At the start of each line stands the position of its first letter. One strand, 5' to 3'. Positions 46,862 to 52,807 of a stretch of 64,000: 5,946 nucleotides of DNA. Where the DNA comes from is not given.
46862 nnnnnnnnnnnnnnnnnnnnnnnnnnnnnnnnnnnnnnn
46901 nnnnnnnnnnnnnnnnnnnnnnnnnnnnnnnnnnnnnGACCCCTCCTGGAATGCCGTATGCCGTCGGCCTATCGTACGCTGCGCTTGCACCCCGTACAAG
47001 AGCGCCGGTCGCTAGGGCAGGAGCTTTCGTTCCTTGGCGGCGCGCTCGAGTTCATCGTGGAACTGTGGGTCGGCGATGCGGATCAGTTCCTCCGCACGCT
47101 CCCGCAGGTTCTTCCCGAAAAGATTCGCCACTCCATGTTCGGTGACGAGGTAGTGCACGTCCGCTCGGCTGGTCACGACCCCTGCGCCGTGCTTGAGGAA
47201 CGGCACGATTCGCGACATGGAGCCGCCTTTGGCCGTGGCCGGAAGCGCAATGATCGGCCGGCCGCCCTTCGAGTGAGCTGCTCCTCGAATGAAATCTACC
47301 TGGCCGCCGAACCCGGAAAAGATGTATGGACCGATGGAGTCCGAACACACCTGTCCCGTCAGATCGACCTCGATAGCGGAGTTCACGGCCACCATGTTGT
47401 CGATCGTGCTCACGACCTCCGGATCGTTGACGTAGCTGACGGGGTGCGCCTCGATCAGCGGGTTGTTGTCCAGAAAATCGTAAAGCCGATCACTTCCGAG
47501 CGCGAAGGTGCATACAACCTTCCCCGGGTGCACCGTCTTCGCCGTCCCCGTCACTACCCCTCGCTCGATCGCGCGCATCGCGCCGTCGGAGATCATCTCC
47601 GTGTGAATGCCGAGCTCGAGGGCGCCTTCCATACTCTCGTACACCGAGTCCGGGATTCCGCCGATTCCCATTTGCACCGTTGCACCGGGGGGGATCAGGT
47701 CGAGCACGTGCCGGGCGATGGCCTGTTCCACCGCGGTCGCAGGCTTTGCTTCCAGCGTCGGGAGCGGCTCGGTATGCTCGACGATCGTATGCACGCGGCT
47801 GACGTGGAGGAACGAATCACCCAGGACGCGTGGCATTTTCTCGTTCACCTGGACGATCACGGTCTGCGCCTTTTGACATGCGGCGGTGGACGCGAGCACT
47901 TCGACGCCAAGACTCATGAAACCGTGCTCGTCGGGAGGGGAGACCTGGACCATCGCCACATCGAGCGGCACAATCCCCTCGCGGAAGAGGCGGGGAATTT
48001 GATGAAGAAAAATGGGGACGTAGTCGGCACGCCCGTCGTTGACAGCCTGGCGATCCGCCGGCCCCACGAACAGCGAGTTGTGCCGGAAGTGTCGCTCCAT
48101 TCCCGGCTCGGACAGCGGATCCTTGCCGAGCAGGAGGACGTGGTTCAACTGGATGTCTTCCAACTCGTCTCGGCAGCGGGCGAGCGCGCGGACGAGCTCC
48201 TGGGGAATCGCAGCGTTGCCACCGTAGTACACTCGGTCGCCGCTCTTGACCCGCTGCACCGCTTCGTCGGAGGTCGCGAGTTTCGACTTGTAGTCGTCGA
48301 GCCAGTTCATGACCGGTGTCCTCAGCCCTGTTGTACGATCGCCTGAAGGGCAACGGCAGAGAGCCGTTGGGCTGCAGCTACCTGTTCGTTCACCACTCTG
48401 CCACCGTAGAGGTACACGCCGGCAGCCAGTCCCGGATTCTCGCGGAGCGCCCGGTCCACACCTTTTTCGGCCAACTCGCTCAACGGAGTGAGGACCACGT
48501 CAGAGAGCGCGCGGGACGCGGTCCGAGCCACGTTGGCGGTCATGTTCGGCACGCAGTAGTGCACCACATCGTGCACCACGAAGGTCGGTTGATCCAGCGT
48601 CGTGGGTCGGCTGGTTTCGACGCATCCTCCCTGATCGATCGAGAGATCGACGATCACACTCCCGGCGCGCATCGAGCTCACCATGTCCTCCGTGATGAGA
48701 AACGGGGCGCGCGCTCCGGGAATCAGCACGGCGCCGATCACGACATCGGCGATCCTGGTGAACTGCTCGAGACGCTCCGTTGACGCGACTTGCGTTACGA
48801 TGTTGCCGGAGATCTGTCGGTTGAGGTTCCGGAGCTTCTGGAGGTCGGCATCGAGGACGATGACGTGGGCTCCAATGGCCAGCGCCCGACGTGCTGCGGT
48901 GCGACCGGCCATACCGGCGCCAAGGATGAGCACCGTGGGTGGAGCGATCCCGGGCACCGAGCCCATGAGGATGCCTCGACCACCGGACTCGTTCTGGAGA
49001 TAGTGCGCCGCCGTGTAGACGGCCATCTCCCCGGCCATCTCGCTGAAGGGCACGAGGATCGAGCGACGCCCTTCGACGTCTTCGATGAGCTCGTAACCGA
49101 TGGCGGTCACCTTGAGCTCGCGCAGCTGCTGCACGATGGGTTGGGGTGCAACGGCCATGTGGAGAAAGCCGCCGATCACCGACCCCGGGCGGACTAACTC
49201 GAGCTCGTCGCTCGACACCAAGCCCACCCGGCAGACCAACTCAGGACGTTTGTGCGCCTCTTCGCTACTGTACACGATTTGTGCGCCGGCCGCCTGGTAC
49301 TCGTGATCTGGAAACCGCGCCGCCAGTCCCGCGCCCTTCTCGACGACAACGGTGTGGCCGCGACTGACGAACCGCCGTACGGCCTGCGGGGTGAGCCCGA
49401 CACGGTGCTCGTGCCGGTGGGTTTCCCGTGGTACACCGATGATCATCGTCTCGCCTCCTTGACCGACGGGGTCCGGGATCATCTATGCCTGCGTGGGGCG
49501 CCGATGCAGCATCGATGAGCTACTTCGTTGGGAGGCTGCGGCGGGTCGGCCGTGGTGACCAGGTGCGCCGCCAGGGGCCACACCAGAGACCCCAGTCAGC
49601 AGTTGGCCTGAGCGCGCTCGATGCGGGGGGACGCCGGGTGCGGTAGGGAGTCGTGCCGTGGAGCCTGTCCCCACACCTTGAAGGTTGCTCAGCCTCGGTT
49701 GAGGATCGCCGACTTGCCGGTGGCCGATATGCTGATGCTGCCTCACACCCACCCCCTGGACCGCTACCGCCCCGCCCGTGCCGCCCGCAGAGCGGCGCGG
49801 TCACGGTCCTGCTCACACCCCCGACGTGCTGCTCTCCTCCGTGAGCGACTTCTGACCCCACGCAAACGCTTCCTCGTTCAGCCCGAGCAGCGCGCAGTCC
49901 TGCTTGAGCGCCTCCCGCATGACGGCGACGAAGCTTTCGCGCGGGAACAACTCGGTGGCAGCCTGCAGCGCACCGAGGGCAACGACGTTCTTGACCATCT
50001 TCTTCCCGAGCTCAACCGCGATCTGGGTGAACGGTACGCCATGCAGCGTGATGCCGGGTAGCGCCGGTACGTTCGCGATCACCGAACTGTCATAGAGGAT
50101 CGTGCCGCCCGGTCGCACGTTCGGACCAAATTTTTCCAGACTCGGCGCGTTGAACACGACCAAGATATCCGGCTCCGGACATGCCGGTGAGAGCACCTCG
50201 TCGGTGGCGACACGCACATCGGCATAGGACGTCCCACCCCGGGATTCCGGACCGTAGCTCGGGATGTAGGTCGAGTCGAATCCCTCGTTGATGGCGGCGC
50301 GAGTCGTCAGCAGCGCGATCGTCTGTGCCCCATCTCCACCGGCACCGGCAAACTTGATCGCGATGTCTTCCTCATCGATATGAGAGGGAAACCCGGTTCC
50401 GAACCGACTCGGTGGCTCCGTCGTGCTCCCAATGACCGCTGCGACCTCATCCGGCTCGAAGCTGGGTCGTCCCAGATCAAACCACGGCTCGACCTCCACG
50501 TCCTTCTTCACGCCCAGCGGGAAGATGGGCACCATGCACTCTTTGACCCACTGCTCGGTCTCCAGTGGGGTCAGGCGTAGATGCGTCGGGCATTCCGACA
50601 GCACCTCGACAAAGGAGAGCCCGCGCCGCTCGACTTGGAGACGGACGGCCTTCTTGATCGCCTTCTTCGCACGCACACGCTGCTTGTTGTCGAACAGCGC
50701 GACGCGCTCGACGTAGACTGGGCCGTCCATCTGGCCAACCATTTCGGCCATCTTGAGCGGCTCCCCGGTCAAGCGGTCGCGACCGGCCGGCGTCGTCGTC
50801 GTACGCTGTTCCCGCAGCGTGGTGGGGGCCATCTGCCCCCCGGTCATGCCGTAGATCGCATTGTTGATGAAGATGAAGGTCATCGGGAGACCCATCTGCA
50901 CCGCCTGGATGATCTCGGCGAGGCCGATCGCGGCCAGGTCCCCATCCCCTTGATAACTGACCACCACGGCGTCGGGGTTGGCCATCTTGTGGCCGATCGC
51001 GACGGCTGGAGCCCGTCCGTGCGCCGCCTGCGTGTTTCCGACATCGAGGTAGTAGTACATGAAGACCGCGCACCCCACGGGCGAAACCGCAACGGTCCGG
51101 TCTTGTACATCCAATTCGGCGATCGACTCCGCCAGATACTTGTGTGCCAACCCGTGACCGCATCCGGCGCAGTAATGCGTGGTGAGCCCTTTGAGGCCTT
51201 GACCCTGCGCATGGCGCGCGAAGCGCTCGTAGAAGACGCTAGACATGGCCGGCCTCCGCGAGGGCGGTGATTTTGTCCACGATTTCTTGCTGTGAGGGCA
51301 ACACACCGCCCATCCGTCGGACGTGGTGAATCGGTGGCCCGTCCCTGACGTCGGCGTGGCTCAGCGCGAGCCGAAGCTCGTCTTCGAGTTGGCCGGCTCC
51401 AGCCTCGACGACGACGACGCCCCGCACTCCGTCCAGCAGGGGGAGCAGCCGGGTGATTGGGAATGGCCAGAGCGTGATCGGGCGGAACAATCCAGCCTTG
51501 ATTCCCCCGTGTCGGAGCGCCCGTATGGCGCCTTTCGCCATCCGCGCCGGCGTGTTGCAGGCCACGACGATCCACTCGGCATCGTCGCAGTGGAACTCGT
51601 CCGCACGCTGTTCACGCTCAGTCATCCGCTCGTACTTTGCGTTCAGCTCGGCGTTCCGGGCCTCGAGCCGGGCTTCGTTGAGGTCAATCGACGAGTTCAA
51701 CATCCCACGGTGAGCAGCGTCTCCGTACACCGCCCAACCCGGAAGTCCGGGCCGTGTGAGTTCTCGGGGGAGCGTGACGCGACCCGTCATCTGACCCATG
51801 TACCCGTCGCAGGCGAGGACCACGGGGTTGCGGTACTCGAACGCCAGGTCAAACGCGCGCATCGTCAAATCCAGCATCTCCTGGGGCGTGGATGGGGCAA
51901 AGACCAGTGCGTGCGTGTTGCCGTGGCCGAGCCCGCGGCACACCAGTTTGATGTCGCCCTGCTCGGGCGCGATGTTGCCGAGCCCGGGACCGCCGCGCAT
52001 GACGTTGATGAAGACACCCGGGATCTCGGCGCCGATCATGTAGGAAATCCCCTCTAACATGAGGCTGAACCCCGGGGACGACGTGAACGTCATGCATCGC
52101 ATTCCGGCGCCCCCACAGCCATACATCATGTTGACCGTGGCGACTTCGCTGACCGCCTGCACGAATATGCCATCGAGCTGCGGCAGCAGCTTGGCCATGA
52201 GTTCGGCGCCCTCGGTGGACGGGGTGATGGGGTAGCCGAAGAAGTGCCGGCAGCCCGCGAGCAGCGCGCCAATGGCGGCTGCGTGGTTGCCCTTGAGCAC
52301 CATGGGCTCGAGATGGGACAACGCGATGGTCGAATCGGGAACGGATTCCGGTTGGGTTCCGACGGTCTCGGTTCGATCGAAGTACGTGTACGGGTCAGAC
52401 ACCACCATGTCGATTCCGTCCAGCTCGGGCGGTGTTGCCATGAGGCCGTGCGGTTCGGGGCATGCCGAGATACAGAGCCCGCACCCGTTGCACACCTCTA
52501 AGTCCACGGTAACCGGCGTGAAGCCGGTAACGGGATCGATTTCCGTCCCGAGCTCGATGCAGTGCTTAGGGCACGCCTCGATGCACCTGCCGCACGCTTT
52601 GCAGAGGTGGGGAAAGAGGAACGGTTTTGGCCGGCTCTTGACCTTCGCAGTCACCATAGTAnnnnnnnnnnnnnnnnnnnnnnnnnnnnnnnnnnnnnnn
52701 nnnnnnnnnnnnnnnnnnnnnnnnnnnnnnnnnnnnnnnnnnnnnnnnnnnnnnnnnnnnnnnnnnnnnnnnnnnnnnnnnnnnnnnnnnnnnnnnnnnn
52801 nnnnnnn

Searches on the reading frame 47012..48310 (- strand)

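Call 61: search_protein_families(library=pfam, proteins=[window:47012-48310:-], max_evalue=0.00001)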
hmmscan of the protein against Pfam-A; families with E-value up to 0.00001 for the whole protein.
window:47012-48310:- (432 aa): 2 families
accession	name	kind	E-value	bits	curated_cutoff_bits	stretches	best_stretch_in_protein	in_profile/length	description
PF13336.12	AcetylCoA_hyd_C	-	9.7e-66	220.9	23.7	1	272-425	1-154/154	Acetyl-CoA hydrolase/transferase C-terminal domain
PF02550.21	AcetylCoA_hydro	-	1.9e-29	103.5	24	1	6-181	4-191/198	Acetyl-CoA hydrolase/transferase N-terminal domain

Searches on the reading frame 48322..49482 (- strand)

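Call 60: search_protein_families(library=pfam, proteins=[window:48322-49482:-], max_evalue=0.00001)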
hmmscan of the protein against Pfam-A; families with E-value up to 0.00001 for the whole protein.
window:48322-49482:- (386 aa): 3 families
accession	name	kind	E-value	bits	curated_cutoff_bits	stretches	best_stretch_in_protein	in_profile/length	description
PF01262.27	AlaDh_PNT_C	-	9.9e-72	241.3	23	1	154-365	1-213/214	Alanine dehydrogenase/PNT, C-terminal domain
PF05222.21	AlaDh_PNT_N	-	6.5e-36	124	30.4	1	16-150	1-136/136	Alanine dehydrogenase/PNT, N-terminal domain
PF01488.26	Shikimate_DH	-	5.2e-06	27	24.3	0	182-281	13-112/138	Shikimate / quinate 5-dehydrogenase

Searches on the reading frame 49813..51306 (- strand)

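Call 61: search_protein_families(library=pfam, proteins=[window:49813-51306:-], max_evalue=0.00001)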
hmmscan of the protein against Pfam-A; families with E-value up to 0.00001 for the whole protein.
window:49813-51306:- (497 aa): 2 families
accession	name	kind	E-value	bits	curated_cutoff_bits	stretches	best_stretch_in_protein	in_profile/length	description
PF01558.24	POR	-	5.6e-35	121.5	27.4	1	323-482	1-169/173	Pyruvate ferredoxin/flavodoxin oxidoreductase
PF02775.26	TPP_enzyme_C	-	5e-24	85.2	21.9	1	85-235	20-151/151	Thiamine pyrophosphate enzyme, C-terminal TPP binding domain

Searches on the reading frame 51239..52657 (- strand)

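Call 61: search_protein_families(library=pfam, proteins=[window:51239-52657:-], max_evalue=0.00001)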
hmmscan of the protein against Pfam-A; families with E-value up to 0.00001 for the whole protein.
window:51239-52657:- (472 aa): 8 families
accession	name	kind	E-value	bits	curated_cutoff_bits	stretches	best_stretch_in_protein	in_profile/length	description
PF01855.24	POR_N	-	3.6e-45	154.9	27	1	130-299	2-170/231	Pyruvate flavodoxin/ferredoxin oxidoreductase, thiamine diP-bdg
PF17147.9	PFOR_II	-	4.7e-18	65.9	27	1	360-459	1-102/102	Pyruvate:ferredoxin oxidoreductase core domain II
PF00037.32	Fer4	-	1.2e-09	38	21.1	0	49-67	1-19/24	4Fe-4S binding domain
PF12838.12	Fer4_7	-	6.5e-09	36.6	27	1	19-67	2-49/52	4Fe-4S dicluster domain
PF12797.12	Fer4_2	-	4.9e-08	32.9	24.5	0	48-68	2-22/22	4Fe-4S binding domain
PF12837.12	Fer4_6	-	2.1e-07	31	25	0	49-68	2-21/24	4Fe-4S binding domain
PF13237.11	Fer4_10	-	2.7e-06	27.6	25.5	0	16-67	6-53/53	4Fe-4S dicluster domain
PF12800.12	Fer4_4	-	5.4e-06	26.8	24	0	54-67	2-15/17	4Fe-4S binding domain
